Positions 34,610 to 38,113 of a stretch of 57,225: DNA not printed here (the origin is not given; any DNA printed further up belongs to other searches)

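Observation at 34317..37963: Candidate new two-gene defence module: SIR2/STAND/TPR/cold-shock-domain protein plus a CheD-like deamidase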

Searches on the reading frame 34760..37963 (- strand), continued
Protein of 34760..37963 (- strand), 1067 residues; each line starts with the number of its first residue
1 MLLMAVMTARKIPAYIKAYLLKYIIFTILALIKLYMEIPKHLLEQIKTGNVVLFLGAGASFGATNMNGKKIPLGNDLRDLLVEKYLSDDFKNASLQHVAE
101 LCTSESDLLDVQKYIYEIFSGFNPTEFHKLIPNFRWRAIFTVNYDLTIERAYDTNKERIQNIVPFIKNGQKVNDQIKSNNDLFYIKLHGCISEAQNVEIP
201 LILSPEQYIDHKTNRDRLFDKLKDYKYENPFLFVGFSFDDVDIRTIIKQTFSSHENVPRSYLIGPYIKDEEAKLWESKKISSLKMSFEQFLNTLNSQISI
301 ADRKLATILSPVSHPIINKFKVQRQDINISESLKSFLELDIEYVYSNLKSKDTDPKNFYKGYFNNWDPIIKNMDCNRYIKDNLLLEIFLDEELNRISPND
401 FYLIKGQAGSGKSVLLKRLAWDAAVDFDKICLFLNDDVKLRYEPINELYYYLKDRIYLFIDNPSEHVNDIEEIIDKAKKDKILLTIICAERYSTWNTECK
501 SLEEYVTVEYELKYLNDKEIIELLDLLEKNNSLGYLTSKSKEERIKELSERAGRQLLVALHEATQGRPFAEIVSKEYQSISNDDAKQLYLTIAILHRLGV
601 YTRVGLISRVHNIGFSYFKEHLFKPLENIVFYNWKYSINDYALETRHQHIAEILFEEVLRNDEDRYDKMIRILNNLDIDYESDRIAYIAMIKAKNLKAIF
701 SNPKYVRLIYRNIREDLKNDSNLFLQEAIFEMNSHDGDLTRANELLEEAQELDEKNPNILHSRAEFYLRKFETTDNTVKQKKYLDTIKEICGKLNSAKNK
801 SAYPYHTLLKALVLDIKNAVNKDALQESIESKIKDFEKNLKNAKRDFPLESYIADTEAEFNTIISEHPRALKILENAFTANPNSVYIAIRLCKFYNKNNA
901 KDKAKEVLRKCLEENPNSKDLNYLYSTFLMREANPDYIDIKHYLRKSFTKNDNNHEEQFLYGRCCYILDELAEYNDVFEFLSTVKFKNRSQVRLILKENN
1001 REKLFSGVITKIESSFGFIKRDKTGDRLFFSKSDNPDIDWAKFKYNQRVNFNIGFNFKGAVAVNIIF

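Call 13: find_related_loci(query=A1, collection=genome_contigs, flank=6000)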
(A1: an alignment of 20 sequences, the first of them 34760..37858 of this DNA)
Query A1 (1032 aa) in genome_contigs; peptide patterns used: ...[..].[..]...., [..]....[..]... (x = any residue, [..] = any of these).
195 stretches matched a pattern; 110 encode a relative of the query (tblastn E <= 1e-3); the best 80 are kept; 80 distinct loci.
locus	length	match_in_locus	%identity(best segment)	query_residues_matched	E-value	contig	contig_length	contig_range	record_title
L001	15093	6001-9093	49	1-1030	0e+0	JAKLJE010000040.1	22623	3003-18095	MAG: Bacteroidia bacterium isolate MAG.246 MAG.246-NODE_40_length_22623_cov_5.645746, whole genome shotgun sequence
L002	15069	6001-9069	48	2-1027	0e+0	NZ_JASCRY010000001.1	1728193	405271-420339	Flavobacterium yafengii strain LB2P87 L02_1, whole genome shotgun sequence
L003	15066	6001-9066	47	2-1027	0e+0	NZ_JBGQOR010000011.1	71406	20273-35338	Flavobacterium sp. W20_MBD1_R3 NODE_11_length_71406_cov_241.012674, whole genome shotgun sequence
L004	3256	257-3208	49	1-981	0e+0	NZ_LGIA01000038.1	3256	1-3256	Sunxiuqinia dokdonensis strain DH1 contig00038, whole genome shotgun sequence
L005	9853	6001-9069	47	2-1027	0e+0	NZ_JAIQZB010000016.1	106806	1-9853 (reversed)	Salegentibacter lacus strain LM13S 16, whole genome shotgun sequence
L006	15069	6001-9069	46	2-1028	0e+0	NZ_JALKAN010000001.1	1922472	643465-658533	Allomuricauda sp. F6463D scaffold1_size1922472, whole genome shotgun sequence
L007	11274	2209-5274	47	3-1028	0e+0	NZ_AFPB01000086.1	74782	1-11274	Aquimarina agarivorans strain HQM9 contig089, whole genome shotgun sequence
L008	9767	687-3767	46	2-1031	0e+0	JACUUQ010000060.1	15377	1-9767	MAG: Lutibacter sp. isolate Kmv35 NODE_1920_length_15377_cov_5.534656, whole genome shotgun sequence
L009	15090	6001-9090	45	1-1030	0e+0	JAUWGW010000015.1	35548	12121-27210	MAG: bacterium isolate CSMAG_2252 CSMAG_2252_k141_1802591_length_35548_cov_14.6582, whole genome shotgun sequence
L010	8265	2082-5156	46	1-1028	0e+0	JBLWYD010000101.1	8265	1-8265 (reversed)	MAG: Bacteroidota bacterium isolate EA25-02 A25maxbin.007RE.5K@101, whole genome shotgun sequence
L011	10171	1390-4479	43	1-1030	0e+0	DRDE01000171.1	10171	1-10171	MAG TPA_asm: Nitrospirae bacterium isolate HyVt-268 HyVt-268_k295_455596, whole genome shotgun sequence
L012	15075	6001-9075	45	5-1030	0e+0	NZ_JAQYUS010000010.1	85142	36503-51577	Kaistella sp. SH40-3 contig00010, whole genome shotgun sequence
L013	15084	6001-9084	45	3-1030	0e+0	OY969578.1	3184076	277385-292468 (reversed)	MAG: uncultured Chloroflexia bacterium isolate MFD05674.bin.c.2 genome assembly, chromosome: 1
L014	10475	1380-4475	45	1-1032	0e+0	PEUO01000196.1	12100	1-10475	MAG: Deltaproteobacteria bacterium CG03_land_8_20_14_0_80_45_14 CG03_land_8_20_14_0.80_scaffold_3156_c, whole genome sho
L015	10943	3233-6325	44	1-1030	0e+0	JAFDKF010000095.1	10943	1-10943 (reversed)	MAG: Deltaproteobacteria bacterium isolate Meg22_46_Bin_1 Meg22_46_Bin_1_scaffold_12522, whole genome shotgun sequence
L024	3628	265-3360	39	1-1032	0e+0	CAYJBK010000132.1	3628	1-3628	MAG TPA_asm: uncultured Candidatus Saccharibacteria bacterium isolate ERP119705_co9_194 genome assembly, contig: NODE_49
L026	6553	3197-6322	41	1-1030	0e+0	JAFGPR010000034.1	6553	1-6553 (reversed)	MAG: Ignavibacteriales bacterium isolate Zod_Metabat.701 k87_1389405, whole genome shotgun sequence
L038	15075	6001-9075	38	9-1032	0e+0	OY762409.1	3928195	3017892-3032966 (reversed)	MAG: Dehalococcoidia bacterium isolate 38c4f93b-5868-4cd3-8e0a-f10fb6dda0e3 genome assembly, chromosome: 1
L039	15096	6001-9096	35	1-1032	0e+0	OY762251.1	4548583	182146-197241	MAG: Dehalococcoidia bacterium isolate d71b8fac-47d3-446e-896e-fb0c20447f33 genome assembly, chromosome: 1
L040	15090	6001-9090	36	1-1030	0e+0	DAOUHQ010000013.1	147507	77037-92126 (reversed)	MAG TPA_asm: Dehalococcoidia bacterium isolate S16_98 k189_95335, whole genome shotgun sequence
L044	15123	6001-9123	37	1-1031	0e+0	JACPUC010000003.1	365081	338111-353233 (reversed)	MAG: Candidatus Tectomicrobia bacterium isolate NC_groundwater_748_Ag_S-0.65um_67_15 S37_SO-6_scaffold_113142, whole gen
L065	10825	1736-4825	31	1-1032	6e-179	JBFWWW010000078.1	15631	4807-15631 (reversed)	MAG: Hyphomicrobiaceae bacterium isolate CA_2019_TPBS_126 NODE_16102_length_15653_cov_4.289901_TPBS, whole genome shotgu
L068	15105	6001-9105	33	7-1032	6e-173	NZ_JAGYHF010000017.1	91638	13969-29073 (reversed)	Pseudomonas rustica strain MBT-4 PS59_contig_18, whole genome shotgun sequence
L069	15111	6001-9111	34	1-1028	1e-171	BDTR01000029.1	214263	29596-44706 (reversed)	Bacterium BMS3Bbin08 DNA, contig: NODE_1, whole genome shotgun sequence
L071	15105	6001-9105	33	7-1032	1e-170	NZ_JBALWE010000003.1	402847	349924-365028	MAG: Halopseudomonas sp. isolate 6NakV-09 NODE_3_length_402847_cov_9.407078, whole genome shotgun sequence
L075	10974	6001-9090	32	6-1032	3e-168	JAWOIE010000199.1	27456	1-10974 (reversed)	MAG: Gammaproteobacteria bacterium isolate CWP5-2.bin.12 k191_370074, whole genome shotgun sequence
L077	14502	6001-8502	33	199-1032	3e-159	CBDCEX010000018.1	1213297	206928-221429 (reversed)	MAG: Dehalococcoidia bacterium isolate a77d1ec7-ac0a-4113-b7eb-384b7eca7ee8 genome assembly, contig: contig_18, whole ge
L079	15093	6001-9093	29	3-1032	4e-156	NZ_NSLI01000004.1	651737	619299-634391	Sphingomonas lenta strain 1PNM-20 contig4, whole genome shotgun sequence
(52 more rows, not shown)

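Call 65: search_solved_structures(query=A1, max_evalue=0.01, show_alignments=0)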
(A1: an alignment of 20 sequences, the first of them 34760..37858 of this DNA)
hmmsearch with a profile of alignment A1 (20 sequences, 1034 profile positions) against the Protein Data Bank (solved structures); distinct sequences matched with E-value up to 0.01: 51.
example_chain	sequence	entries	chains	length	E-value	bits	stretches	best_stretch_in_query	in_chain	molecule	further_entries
9jap_A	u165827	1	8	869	6.4e-17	64.1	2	10-216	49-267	SIR2-like domain-containing protein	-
7uxt_B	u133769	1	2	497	1.2e-13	53.2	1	57-248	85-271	USG protein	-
8wc0_A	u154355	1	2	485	4.2e-13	51.5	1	11-227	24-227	NAD(+) hydrolase ThsA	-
8zsf_D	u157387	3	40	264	5.3e-13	51.1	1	6-254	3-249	Sir2 family NAD-dependent protein deacetylase | KomC, SIR2 domain protein, NADase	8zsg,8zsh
9v0g_E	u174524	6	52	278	7.7e-12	47.3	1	9-221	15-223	NAD-dependent protein deacetylase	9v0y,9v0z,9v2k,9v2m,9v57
9xvc_H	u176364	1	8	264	1.3e-11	46.5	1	6-254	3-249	KomC(H146N), a SIR2-domain NADase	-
8zsi_E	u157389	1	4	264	1.6e-11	46.2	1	6-254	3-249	Sir2 family NAD-dependent protein deacetylase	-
6lhx_A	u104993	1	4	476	2.9e-10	42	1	58-226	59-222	ThsA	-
9qhb_A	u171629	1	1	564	8.9e-10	40.4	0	832-944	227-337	Engineered tetratricopeptide repeat protein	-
8bto_A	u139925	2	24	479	4.2e-09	38.2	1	58-226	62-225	NAD(+) hydrolase ThsA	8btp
9v12_i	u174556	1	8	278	4.9e-09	38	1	9-221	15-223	NAD-dependent protein deacetylase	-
8bu0_A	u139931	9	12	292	1.3e-07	33.3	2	832-944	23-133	Consensus tetratricopeptide repeat protein | Crystal structure of an 8-repeat consensus TPR superhelix with Zinc. | Monomer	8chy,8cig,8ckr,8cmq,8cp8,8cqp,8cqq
9qhc_A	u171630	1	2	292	6.4e-06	27.7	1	832-944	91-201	Engineered tetratricopeptide repeat protein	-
6y6m_A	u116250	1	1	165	4.4e-05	24.9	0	971-1029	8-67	Upstream of N-ras, isoform A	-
9gzg_A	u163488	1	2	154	0.00025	22.4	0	831-884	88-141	Engineered CTPR protein with glutamic acids for conductivity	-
5o6f_A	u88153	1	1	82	0.00026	22.3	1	977-1032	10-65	Cold-shock protein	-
1wfq_A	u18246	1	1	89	0.00048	21.5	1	972-1031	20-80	UNR protein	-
3cam_A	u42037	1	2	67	0.00064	21.1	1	981-1032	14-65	Cold-shock domain family protein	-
3i2z_B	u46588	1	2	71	0.00072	20.9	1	972-1032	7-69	RNA chaperone, negative regulator of cspA transcription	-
1mjc_A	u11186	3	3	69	0.00097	20.5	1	979-1032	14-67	MAJOR COLD-SHOCK PROTEIN 7.4 | PROTEIN (COLD-SHOCK PROTEIN A) | Cold shock protein CspA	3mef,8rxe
2l15_A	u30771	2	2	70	0.00098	20.4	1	979-1032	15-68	Cold shock protein CspA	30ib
4qqb_X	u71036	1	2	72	0.0021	19.4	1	972-1031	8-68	Upstream of N-ras, isoform A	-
8h1i_B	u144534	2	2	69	0.0048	18.2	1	980-1032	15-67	Cold shock-like protein CspC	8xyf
1i5f_A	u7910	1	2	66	0.0062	17.8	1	978-1032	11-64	COLD-SHOCK PROTEIN CSPB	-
1c9o_A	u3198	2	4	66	0.0066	17.7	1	978-1032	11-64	COLD-SHOCK PROTEIN | Cold shock protein cspB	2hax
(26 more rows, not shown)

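Call 79: search_protein_families(library=pfam, proteins=[L014:4538-7561:+, L012:9126-12866:+, L015:6801-10040:+, L039:2406-5657:+, L040:9296-12550:+, L071:2630-5770:+, L065:4913-8152:-, L026:639-3098:+, L069:9360-12194:-], max_evalue=0.00001)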
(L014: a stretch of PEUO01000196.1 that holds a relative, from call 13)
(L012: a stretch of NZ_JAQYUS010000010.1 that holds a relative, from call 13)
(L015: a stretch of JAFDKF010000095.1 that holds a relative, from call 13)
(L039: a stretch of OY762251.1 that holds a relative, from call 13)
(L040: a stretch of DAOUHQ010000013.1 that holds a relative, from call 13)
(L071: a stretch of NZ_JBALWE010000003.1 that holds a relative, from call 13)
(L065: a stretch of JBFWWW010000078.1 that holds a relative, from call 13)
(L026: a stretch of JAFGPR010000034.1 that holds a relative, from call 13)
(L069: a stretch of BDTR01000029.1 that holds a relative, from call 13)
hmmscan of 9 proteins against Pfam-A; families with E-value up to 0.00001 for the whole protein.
L014:4538-7561:+ (1008 aa): 1 family
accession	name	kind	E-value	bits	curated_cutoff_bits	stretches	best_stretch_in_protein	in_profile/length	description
PF06634.17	DUF1156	-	4.9e-17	62.2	24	1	14-73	2-60/73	Protein of unknown function (DUF1156)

L012:9126-12866:+ (1247 aa): 6 families
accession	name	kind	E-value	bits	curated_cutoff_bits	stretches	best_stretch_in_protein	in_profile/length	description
PF23653.1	DUF7149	-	8.2e-97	323.8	27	1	7-243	2-239/239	Domain of unknown function (DUF7149)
PF25120.1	DUF7814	-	7.3e-95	317.4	27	1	244-471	1-228/228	Domain of unknown function (DUF7814)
PF07669.17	Eco57I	-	1e-42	146.6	25.3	1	642-929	1-171/171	Eco57I restriction-modification methylase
PF20473.4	MmeI_Mtase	-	2.9e-08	33.7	27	1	547-846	11-146/259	MmeI, DNA-methyltransferase domain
PF02384.22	N6_Mtase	-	5.8e-08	32.8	20.4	0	834-957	124-246/311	N-6 DNA Methylase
PF12950.13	TaqI_C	-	1.6e-06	28.8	26.5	1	1045-1171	2-92/118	TaqI-like C-terminal specificity domain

L015:6801-10040:+ (1080 aa): 4 families
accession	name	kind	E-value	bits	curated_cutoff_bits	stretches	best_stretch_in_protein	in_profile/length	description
PF00271.37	Helicase_C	-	1.7e-15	57.6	23.5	1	675-814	5-110/110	Helicase conserved C-terminal domain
PF00176.29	SNF2-rel_dom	-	2.2e-12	47.1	24.9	1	176-302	15-67/290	SNF2-related domain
PF04851.21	ResIII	-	1.2e-07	32.2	22.5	1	251-396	15-163/164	Type III restriction enzyme, res subunit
PF00270.35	DEAD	-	3.3e-06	27.4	26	0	252-398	8-162/167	DEAD/DEAH box helicase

L039:2406-5657:+ (1084 aa): 4 families
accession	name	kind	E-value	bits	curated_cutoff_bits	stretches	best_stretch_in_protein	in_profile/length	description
PF00271.37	Helicase_C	-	5.9e-17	62.3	23.5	1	681-787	14-109/110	Helicase conserved C-terminal domain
PF13091.12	PLDc_2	-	3.8e-13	49.9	27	1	21-200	6-132/132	PLD-like domain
PF00176.29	SNF2-rel_dom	-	7.3e-10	38.8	24.9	0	357-467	126-233/290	SNF2-related domain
PF04851.21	ResIII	-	1.8e-07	31.6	22.5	1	253-398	2-163/164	Type III restriction enzyme, res subunit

L040:9296-12550:+ (1085 aa): 5 families
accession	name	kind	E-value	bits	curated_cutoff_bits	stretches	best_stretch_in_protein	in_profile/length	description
PF00271.37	Helicase_C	-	1.5e-14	54.6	23.5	1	693-820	12-110/110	Helicase conserved C-terminal domain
PF00176.29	SNF2-rel_dom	-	2.3e-13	50.4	24.9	1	243-302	1-67/290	SNF2-related domain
PF13091.12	PLDc_2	-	1e-10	42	27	1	88-174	49-132/132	PLD-like domain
PF04851.21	ResIII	-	6.5e-10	39.6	22.5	0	240-296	4-63/164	Type III restriction enzyme, res subunit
PF00270.35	DEAD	-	5.9e-07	29.8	26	0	351-393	119-161/167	DEAD/DEAH box helicase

L071:2630-5770:+ (1047 aa): 3 families
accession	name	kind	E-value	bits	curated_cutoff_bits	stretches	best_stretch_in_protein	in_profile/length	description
PF00873.25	ACR_tran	-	7.4e-166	554.1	28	1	8-1029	3-1019/1021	AcrB/AcrD/AcrF family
PF03176.21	MMPL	-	2.4e-14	53.5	20.5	1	807-1038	72-313/333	MMPL family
PF02355.23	SecD_SecF_C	-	3.3e-06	27.1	20.5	0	339-470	41-171/189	Protein export membrane protein SecD/SecF, C-terminal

L065:4913-8152:- (1080 aa): 5 families
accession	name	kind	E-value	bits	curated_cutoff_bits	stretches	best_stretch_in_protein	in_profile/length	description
PF07733.18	DNA_pol3_alpha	-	2.6e-87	293.1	23.9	1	282-537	1-260/260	Bacterial DNA polymerase III alpha NTPase domain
PF17657.6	DNA_pol3_finger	-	2e-61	206.6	22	1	540-706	1-166/166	Bacterial DNA polymerase III alpha subunit finger domain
PF14579.12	HHH_6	-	4.8e-21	75.2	25.6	1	779-870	1-90/90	Helix-hairpin-helix motif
PF02811.25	PHP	-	1.1e-13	52.3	26.4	1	9-154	2-153/164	PHP domain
PF01336.31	tRNA_anti-codon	-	4.4e-07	30.2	27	1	955-1026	2-72/75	OB-fold nucleic acid binding domain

L026:639-3098:+ (820 aa): 1 family
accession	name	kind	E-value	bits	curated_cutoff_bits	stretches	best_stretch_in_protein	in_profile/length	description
PF13166.12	AAA_13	-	2.7e-50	172.3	36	1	11-798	2-709/713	AAA domain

L069:9360-12194:- (945 aa): 6 families
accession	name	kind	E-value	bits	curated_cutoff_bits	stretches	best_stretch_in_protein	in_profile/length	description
PF20473.4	MmeI_Mtase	-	4.7e-94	314.8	27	1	345-622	3-258/259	MmeI, DNA-methyltransferase domain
PF20466.3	MmeI_TRD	-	1.6e-68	230.6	27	1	646-848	2-206/207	MmeI, target recognition domain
PF20464.3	MmeI_N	-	3.7e-47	161.4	27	1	11-180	2-180/181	MmeI, N-terminal domain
PF20467.3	MmeI_C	-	4.3e-31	107.4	27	1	851-931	2-82/83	MmeI, C-terminal domain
PF20465.4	MmeI_hel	-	3.5e-25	89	27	1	186-265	1-75/75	MmeI, helicase spacer domain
PF07669.17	Eco57I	-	9.6e-06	26.2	25.3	0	414-505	2-99/171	Eco57I restriction-modification methylase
